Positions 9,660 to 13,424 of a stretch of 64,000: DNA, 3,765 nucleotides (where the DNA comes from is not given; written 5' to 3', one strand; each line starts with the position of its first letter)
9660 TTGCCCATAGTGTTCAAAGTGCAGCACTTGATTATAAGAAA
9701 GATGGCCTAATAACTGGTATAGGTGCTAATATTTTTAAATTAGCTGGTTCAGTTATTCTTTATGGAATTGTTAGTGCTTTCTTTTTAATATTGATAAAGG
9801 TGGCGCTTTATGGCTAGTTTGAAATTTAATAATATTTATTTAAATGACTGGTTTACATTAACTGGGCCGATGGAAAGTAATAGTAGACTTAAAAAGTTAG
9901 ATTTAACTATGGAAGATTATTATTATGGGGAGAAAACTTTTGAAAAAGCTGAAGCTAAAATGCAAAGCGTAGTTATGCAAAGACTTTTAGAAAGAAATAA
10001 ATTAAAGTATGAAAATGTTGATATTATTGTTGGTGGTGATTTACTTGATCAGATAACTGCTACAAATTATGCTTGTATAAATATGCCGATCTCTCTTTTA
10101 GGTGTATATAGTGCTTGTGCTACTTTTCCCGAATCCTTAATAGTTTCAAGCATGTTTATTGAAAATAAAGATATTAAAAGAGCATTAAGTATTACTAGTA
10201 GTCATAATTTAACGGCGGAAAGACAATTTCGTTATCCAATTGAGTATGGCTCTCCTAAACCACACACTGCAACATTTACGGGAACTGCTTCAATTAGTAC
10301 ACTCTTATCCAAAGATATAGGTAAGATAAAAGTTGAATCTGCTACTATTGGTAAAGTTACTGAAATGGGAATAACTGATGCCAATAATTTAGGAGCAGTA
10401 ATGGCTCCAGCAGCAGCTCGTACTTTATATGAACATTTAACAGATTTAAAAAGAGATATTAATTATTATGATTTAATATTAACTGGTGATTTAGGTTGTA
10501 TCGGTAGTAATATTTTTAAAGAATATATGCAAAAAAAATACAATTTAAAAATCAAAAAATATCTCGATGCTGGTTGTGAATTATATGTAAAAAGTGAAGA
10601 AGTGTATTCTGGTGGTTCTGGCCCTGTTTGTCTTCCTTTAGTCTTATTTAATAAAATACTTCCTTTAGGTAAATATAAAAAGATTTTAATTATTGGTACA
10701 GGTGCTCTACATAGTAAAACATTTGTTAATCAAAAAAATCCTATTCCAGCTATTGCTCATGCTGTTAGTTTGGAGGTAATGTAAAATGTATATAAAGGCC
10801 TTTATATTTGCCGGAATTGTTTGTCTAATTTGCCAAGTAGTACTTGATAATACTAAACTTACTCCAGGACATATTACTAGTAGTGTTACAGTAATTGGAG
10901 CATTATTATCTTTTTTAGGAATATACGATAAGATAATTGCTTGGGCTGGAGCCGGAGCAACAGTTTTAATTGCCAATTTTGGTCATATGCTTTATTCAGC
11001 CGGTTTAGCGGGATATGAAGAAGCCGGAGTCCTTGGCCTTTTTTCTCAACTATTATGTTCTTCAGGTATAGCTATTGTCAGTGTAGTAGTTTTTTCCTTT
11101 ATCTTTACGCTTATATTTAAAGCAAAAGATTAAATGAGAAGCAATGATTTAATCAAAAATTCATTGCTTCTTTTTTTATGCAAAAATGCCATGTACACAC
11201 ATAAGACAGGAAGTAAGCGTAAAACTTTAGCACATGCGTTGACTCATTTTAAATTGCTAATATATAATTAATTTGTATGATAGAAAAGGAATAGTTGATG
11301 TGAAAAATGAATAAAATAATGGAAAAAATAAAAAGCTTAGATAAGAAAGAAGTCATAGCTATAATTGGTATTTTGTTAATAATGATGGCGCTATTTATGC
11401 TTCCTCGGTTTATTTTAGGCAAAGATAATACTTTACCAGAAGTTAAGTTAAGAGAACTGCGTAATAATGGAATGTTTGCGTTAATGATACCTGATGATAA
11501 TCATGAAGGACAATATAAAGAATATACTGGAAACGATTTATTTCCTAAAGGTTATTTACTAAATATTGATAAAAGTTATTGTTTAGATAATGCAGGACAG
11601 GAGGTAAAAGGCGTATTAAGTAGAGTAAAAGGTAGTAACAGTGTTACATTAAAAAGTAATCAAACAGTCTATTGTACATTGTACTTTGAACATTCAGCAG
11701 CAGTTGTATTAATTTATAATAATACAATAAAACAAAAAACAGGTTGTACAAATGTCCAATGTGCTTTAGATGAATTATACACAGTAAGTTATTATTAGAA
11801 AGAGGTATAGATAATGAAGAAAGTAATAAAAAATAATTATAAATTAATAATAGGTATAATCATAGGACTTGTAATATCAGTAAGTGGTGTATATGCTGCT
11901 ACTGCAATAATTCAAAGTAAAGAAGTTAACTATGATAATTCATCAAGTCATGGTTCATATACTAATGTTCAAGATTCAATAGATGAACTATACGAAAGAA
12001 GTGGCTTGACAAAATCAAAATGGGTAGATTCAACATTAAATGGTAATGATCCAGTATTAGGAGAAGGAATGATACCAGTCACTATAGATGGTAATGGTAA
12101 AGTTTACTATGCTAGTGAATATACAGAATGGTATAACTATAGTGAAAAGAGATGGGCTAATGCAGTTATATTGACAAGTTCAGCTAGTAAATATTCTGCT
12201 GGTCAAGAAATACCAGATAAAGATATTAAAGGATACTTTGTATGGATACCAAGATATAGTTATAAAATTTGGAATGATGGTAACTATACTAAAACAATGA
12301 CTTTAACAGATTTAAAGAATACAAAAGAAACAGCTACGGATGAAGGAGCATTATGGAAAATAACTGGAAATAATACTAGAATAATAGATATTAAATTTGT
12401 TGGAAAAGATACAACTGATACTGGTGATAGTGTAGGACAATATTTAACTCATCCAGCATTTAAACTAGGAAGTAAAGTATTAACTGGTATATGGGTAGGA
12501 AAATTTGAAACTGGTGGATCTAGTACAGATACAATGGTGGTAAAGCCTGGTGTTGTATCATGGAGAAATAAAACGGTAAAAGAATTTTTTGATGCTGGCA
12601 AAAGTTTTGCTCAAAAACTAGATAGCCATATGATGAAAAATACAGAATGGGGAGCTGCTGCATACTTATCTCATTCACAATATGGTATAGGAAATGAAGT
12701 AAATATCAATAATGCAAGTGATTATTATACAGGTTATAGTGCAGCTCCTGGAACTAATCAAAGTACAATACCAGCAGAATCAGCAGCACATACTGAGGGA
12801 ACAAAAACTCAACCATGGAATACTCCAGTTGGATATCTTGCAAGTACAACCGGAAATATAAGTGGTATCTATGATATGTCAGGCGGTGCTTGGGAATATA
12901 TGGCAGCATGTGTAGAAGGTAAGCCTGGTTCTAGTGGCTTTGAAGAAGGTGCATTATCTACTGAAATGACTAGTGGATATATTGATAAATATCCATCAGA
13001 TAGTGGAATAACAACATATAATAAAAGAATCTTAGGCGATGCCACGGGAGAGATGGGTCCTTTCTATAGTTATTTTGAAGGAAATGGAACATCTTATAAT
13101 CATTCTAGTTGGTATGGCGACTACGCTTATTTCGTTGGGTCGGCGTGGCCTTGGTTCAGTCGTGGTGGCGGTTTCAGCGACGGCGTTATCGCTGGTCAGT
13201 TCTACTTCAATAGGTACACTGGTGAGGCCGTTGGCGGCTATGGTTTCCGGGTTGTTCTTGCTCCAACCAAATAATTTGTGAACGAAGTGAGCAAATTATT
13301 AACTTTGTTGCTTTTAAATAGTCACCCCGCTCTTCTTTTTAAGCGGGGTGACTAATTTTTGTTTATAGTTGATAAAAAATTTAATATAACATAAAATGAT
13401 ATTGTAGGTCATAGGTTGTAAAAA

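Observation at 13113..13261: Current VR is a two-template mosaic: TR4-derived 5' part and TR1-derived 3' part, with only adenine-site changes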

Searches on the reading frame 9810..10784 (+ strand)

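Call 6: search_protein_families(library=pfam, proteins=[window:9810-10784:+], max_evalue=0.01)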
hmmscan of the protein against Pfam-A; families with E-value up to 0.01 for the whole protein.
window:9810-10784:+ (324 aa): 2 families
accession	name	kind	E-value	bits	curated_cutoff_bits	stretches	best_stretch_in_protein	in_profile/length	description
PF07451.17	SpoVAD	-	2.2e-104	349.2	22.1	1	7-322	9-329/329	Stage V sporulation protein AD (SpoVAD)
PF08545.16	ACP_syn_III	-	0.0019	18.5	24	0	101-131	5-35/80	3-Oxoacyl-[acyl-carrier-protein (ACP)] synthase III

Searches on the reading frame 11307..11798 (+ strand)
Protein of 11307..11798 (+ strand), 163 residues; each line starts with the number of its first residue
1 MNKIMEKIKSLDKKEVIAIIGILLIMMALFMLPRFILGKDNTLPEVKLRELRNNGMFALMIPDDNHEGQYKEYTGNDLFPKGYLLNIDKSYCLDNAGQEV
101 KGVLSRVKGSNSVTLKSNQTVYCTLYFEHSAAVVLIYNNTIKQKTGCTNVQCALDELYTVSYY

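Call 6: search_protein_families(library=pfam, proteins=[window:11307-11798:+], max_evalue=0.01)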
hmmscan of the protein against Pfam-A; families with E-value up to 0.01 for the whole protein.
window:11307-11798:+ (163 aa): 0 families

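Call 13: find_encoding_contigs(protein=window:11307-11798:+, flank=7000, max_places=10)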
Protein window:11307-11798:+ (163 aa): 8 contigs read that carry it; 8 places shown.
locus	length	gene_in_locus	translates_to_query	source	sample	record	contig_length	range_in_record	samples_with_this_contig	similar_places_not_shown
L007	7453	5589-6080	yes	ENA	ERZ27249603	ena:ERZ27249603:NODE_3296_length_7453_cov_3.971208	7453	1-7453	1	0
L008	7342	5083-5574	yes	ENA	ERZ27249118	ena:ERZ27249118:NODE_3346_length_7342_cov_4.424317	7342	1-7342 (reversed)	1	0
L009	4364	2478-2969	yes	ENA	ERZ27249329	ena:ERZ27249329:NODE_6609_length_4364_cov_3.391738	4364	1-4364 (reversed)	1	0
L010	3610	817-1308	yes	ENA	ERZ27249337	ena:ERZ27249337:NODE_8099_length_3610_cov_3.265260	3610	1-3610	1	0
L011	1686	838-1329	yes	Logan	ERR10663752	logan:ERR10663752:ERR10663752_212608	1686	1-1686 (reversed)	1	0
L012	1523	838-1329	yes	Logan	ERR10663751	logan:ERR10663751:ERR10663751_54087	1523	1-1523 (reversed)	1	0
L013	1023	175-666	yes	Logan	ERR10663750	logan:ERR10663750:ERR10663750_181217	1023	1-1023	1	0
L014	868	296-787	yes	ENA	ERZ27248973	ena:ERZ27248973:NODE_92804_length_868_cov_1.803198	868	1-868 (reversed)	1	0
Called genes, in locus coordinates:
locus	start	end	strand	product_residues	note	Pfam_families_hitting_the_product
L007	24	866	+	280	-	PF00005:ABC_tran, PF13401:AAA_22 (faint), PF13304:AAA_21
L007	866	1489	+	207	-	PF13346:ABC2_membrane_5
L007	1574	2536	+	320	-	PF13529:Peptidase_C39_2, PF03412:Peptidase_C39 (weak)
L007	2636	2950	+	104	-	PF01740:STAS, PF13466:STAS_2 (weak)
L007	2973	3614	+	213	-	PF04542:Sigma70_r2, PF04539:Sigma70_r3, PF01381:HTH_3 (faint), PF08281:Sigma70_r4_2 (faint), PF04545:Sigma70_r4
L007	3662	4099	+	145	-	PF03862:SpoVAC_SpoVAEB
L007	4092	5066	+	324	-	PF07451:SpoVAD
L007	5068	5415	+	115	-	PF03862:SpoVAC_SpoVAEB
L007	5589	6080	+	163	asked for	-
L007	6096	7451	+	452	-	?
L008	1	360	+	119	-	?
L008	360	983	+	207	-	PF13346:ABC2_membrane_5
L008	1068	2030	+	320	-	PF13529:Peptidase_C39_2, PF03412:Peptidase_C39 (weak)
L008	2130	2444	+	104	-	PF01740:STAS, PF13466:STAS_2 (weak)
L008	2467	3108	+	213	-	PF04542:Sigma70_r2, PF04539:Sigma70_r3, PF01381:HTH_3 (faint), PF08281:Sigma70_r4_2 (faint), PF04545:Sigma70_r4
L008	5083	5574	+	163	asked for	-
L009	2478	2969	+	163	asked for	-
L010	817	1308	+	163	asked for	-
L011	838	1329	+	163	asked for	-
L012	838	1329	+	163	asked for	-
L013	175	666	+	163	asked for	-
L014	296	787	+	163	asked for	-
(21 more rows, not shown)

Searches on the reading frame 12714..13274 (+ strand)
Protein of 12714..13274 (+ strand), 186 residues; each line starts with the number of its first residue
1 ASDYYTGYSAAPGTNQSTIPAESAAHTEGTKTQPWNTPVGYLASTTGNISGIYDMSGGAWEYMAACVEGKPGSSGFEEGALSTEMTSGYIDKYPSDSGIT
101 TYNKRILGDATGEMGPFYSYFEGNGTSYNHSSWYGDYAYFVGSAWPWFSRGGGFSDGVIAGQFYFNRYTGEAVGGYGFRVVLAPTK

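Call 57: find_homologous_proteins(query=window:12714-13274:+, max_evalue=1e-10)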
Query window:12714-13274:+ (186 aa): 431 proteins with E <= 1e-10 among 638 candidates; the best 120 are listed.
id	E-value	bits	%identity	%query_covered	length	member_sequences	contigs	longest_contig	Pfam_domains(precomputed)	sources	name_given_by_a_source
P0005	1.7e-72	262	68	98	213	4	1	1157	PF03781.23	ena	-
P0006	2.6e-67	245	63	100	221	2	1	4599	PF03781.23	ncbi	-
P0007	3.2e-61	225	58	99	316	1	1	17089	-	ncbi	-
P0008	2.4e-53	199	54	98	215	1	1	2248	-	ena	-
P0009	1.7e-52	196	55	97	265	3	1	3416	-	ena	-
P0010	4.9e-52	195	56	98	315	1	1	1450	-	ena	-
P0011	1.4e-51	193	54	98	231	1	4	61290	-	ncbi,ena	-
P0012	2.9e-51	192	54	97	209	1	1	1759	-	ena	-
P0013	7.2e-51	191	55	98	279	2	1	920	-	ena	-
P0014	7.5e-51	191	57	98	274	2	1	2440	-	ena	-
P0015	1.3e-50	190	55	98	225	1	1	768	-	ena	-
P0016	2.2e-50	189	56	98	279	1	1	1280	-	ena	-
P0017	3.5e-50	189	53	97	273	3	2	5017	-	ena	-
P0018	3.6e-50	189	56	98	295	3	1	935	-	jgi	jgi:hypothetical protein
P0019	4.0e-50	189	54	98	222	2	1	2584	-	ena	-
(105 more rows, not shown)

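Call 58: find_encoding_contigs(protein=P0007, flank=6000, max_places=3)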
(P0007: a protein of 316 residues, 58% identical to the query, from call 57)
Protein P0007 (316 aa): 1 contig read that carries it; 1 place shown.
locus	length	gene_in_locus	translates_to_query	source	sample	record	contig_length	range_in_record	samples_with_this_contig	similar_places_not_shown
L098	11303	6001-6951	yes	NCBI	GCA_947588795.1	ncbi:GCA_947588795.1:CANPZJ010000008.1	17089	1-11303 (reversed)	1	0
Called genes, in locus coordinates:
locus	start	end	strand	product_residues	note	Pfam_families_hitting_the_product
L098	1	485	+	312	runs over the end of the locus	-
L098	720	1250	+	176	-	PF01966:HD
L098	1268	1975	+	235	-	PF01255:Prenyltransf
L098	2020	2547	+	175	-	-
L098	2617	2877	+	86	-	PF04232:SpoVS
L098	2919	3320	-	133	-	-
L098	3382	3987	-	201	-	-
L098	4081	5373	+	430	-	PF19295:SufBD_N, PF01458:SUFBD_core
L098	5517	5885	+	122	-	PF00436:SSB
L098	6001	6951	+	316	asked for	-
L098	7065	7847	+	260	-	-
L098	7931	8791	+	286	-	-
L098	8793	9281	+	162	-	-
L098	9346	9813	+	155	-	-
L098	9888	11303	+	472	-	?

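Call 59: find_encoding_contigs(protein=P0006, flank=6000, max_places=3)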
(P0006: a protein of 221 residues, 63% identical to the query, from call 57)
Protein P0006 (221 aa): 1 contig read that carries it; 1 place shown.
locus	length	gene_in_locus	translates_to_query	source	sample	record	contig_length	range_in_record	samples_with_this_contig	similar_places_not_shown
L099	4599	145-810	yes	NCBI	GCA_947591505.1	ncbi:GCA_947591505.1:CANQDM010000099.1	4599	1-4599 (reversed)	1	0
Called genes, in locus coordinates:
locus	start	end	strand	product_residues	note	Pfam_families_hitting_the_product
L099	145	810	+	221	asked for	PF03781:FGE-sulfatase (faint)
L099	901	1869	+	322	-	PF01933:CofD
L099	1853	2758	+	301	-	PF10298:WhiA_N, PF14527:LAGLIDADG_WhiA, PF02650:HTH_WhiA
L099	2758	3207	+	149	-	-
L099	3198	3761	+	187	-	-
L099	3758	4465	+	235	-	PF01416:PseudoU_synth_1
